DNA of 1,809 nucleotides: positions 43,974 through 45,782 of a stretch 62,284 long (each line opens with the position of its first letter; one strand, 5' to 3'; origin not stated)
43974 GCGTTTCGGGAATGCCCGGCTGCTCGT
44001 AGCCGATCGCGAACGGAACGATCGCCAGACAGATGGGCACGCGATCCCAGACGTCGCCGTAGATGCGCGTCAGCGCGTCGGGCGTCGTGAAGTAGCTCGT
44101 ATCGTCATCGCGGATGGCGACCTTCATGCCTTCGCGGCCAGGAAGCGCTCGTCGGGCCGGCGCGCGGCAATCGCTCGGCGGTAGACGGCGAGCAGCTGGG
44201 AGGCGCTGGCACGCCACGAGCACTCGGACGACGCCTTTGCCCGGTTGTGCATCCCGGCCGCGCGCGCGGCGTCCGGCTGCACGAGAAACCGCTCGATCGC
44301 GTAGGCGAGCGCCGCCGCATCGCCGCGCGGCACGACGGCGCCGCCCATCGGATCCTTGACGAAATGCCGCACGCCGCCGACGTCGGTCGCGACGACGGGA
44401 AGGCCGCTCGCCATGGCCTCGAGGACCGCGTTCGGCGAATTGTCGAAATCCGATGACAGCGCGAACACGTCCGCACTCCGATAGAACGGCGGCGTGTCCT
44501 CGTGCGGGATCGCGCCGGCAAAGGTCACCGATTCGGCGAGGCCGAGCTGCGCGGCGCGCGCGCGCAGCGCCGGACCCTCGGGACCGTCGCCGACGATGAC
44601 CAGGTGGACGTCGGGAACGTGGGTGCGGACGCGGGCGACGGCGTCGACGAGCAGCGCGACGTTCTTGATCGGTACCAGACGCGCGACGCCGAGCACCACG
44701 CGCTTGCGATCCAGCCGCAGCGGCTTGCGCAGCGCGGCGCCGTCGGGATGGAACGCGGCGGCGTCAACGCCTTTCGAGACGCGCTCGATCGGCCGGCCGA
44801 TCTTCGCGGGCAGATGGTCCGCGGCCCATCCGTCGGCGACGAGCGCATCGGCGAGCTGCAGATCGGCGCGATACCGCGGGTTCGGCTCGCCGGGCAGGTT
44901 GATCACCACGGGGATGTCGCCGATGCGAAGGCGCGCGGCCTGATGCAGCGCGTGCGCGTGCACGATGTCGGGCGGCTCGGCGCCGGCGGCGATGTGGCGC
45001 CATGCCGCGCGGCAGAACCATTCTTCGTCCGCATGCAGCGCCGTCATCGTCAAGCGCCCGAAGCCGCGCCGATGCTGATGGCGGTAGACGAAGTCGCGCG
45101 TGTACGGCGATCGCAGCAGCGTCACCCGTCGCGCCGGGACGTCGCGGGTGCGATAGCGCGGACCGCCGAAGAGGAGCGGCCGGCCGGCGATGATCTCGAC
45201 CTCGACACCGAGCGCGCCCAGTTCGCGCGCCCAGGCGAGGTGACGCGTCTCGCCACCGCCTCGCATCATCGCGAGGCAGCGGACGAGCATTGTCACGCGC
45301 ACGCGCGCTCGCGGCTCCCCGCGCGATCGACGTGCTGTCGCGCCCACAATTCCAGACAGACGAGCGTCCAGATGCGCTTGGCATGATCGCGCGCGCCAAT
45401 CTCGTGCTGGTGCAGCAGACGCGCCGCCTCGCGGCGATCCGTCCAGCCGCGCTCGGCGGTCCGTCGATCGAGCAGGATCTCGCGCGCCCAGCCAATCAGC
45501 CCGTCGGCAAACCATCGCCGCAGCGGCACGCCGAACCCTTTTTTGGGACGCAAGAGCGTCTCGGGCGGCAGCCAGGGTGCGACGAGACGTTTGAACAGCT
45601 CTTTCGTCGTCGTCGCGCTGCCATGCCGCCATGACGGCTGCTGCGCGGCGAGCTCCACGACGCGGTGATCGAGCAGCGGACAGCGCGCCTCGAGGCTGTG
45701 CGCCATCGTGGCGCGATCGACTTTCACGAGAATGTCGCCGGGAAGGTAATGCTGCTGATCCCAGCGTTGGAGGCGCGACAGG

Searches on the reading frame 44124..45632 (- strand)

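Call 40: search_protein_families(library=pfam, proteins=[window:44124-45632:-], max_evalue=0.001)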
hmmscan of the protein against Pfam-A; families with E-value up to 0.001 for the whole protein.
window:44124-45632:- (502 aa): 5 families
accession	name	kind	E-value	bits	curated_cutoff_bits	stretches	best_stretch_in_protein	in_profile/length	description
PF13692.12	Glyco_trans_1_4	-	1.6e-36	126.1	27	1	311-450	2-140/142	Glycosyl transferases group 1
PF00534.26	Glycos_transf_1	-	9.9e-36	123.3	26.4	1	303-459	7-165/172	Glycosyl transferases group 1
PF20706.3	GT4-conflict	-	8.9e-09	35.2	26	1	302-480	190-385/385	Family 4 Glycosyltransferase in conflict systems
PF13524.12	Glyco_trans_1_2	-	8.4e-08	32.7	25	1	331-482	8-144/144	Glycosyl transferase-like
PF13439.12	Glyco_transf_4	-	0.0004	20.9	28.5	0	125-244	2-101/170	Glycosyltransferase Family 4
